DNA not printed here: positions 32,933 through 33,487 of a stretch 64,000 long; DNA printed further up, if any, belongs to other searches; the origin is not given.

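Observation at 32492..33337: Three-gene mini-operon: two paralogous 3-TM mini-proteins plus a pilin-like SHOCT protein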

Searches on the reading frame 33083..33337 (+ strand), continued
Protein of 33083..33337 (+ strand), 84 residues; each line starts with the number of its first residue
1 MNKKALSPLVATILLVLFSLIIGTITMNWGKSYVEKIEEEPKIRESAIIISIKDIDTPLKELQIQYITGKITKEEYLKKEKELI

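Call 36: fold_search(model_id=the predicted structure, library=pdb)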
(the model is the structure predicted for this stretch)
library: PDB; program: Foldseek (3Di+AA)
matches with E <= 10: 28; with E <= 0.001: 0
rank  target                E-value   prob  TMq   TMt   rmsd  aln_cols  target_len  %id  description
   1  8y7m_B                2.3e+00  0.10  0.26  0.03  13.6        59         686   17  FluPol-NS2 complex (local refinement) (released 2024-07-24)
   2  4wrt_B                2.9e+00  0.10  0.32  0.04  16.9        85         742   13  Crystal structure of Influenza B polymerase with bound vRNA promoter (form FluB2) (released 2014-11-19)
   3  8r3l_B                3.6e+00  0.08  0.26  0.03  14.2        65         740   17  Influenza A/H7N9 polymerase in pre-initiation state, intermediate conformation (I) with PB2-C(I), ENDO(T), and Pol II  (released 2024-02-21)
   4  7r0e_B                3.9e+00  0.06  0.26  0.04  15.8        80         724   18  Early transcription elongation state of influenza A/H7N9 polymerase backtracked due to double incoproation of nucleoti (released 2022-12-28)
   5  8pnp_B                3.9e+00  0.06  0.26  0.04  15.8        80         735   18  Influenza A/H7N9 polymerase in pre-initiation state with continuous Pol II pS5 CTD peptide mimic bound in site 1A/2A (released 2024-02-21)
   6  8pm0_B                4.1e+00  0.09  0.29  0.04  14.7        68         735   18  Influenza A/H7N9 polymerase in replicase-like conformation in pre-initiation state with Pol II pS5 CTD peptide mimic b (released 2024-02-21)
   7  2p22_A                4.8e+00  0.09  0.39  0.20  13.5        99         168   15  Structure of the Yeast ESCRT-I Heterotetramer Core (released 2007-06-05)
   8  5msg_B                4.8e+00  0.06  0.30  0.04  16.9        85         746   13  Influenza B polymerase bound to vRNA promoter and capped RNA primer (released 2017-02-08)
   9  4l65                  5.5e+00  0.30  0.29  0.03   0.8        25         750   52  Crystal structure of the Candida albicans Methionine Synthase in complex with 5-Methyl-Tetrahydrofolate and Methionine (released 2014-03-05)
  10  5fmz_B                5.5e+00  0.09  0.32  0.04  15.1        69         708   12  Crystal structure of Influenza B polymerase with bound 5' vRNA (released 2016-01-13)
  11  1t7l_A                6.8e+00  0.16  0.23  0.03   1.0        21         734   43  Crystal Structure of Cobalamin-Independent Methionine Synthase from T. maritima (released 2005-03-01)
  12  9rve_B                6.8e+00  0.06  0.26  0.03  12.4        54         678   18  Structure of human 1918 influenza A polymerase heterotrimer in complex with 1918 NEP. (released 2025-12-24)
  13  8rmq_B                6.8e+00  0.06  0.26  0.03  13.8        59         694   17  Influenza polymerase A/H7N9-4M (ENDO(R) | Core2) (released 2024-09-11)
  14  9s9g_F                7.3e+00  0.07  0.32  0.15  10.3        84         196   15  S. islandicus CdvA filament (X-ray) (released 2026-01-28)
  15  7z42_E                7.3e+00  0.07  0.31  0.04  15.2        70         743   11  Influenza B polymerase with Pol II pSer5 CTD peptide mimic bound in site 2B (released 2022-05-18)
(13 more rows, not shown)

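Call 59: search_protein_families(library=pfam, proteins=[P0079, P0020, P0091, P0075, P0120, P0112, P0116, P0065, P0097, P0026], max_evalue=0.05)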
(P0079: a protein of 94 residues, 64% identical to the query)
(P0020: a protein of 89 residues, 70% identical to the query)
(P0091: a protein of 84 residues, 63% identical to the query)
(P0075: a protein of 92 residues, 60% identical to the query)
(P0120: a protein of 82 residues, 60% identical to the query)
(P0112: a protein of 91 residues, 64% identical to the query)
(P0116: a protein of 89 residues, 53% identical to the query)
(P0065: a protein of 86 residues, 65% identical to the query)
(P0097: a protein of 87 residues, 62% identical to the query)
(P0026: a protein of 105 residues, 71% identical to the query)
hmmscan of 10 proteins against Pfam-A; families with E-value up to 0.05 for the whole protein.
P0079 (94 aa): 5 families
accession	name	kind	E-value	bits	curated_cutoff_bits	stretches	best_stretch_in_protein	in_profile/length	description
PF09851.14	SHOCT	-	2.6e-05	24.2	27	1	67-91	2-26/28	Short C-terminal domain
PF05120.17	GvpG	-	8.5e-05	23.1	30.6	1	60-92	29-61/67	Gas vesicle protein G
PF18822.6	CdvA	-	0.00038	20.9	30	1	64-92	59-87/123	CdvA-like coiled-coil domain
PF18495.6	VbhA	-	0.0015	19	25.9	1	64-87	19-42/47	Antitoxin VbhA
PF08182.16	Pedibin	-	0.029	14.7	25.8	1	69-92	7-30/35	Pedibin/Hym-346 family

P0020 (89 aa): 3 families
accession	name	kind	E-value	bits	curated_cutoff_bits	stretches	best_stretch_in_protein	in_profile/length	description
PF05120.17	GvpG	-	9.3e-06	26.2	30.6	1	58-88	33-63/67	Gas vesicle protein G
PF09851.14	SHOCT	-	0.016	15.4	27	1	63-87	4-28/28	Short C-terminal domain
PF18495.6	VbhA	-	0.039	14.4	25.9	0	62-81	23-42/47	Antitoxin VbhA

P0091 (84 aa): 3 families
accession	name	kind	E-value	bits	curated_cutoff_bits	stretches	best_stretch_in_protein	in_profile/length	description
PF05120.17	GvpG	-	1.1e-05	25.9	30.6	1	48-81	29-62/67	Gas vesicle protein G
PF18495.6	VbhA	-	0.016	15.6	25.9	1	51-76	18-43/47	Antitoxin VbhA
PF18822.6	CdvA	-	0.047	14.1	30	0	51-74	58-81/123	CdvA-like coiled-coil domain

P0075 (92 aa): 2 families
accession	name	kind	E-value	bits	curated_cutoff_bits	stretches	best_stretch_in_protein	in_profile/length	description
PF05120.17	GvpG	-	0.00016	22.2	30.6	1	56-90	29-63/67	Gas vesicle protein G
PF09851.14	SHOCT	-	0.011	15.9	27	1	63-89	2-28/28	Short C-terminal domain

P0120 (82 aa): 2 families
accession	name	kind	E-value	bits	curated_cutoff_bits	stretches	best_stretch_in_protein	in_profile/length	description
PF05120.17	GvpG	-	0.00016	22.2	30.6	1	50-81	32-63/67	Gas vesicle protein G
PF09851.14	SHOCT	-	0.0095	16.1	27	1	55-80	3-28/28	Short C-terminal domain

P0112 (91 aa): 1 family
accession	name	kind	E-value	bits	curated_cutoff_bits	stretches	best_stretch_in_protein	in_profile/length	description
PF05120.17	GvpG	-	0.00032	21.2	30.6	1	60-90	32-62/67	Gas vesicle protein G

P0116 (89 aa): 3 families
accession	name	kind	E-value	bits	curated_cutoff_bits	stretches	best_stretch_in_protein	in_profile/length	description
PF05120.17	GvpG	-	0.0011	19.5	30.6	1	59-86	34-61/67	Gas vesicle protein G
PF08229.16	SHR3_chaperone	-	0.023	14.1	25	1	3-46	125-166/188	ER membrane protein SH3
PF18495.6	VbhA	-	0.027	14.9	25.9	1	60-81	21-42/47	Antitoxin VbhA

P0065 (86 aa): 2 families
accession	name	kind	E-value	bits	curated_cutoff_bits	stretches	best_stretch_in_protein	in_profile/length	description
PF05120.17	GvpG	-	0.0028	18.2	30.6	1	53-85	29-61/67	Gas vesicle protein G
PF08679.17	DsrD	-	0.025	15.3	24.2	0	43-80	13-50/65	Dissimilatory sulfite reductase D (DsrD)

P0097 (87 aa): 2 families
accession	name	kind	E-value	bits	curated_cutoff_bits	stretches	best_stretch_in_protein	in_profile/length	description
PF05120.17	GvpG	-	0.001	19.6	30.6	1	52-86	28-62/67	Gas vesicle protein G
PF09851.14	SHOCT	-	0.018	15.2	27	1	61-84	3-26/28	Short C-terminal domain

P0026 (105 aa): 1 family
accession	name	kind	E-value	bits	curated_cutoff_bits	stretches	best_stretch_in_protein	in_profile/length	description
PF05120.17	GvpG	-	0.0022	18.5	30.6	1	75-103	34-62/67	Gas vesicle protein G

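Call 69: search_protein_families(library=pfam, proteins=[L015:4233-5933:-], max_evalue=0.001)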
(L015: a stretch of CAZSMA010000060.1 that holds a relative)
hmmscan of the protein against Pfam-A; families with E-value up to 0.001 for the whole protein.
L015:4233-5933:- (566 aa): 1 family
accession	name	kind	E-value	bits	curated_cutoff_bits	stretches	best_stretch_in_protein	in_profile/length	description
PF01464.25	SLT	-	1.3e-15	57.4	21.3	1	398-518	13-104/117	Transglycosylase SLT domain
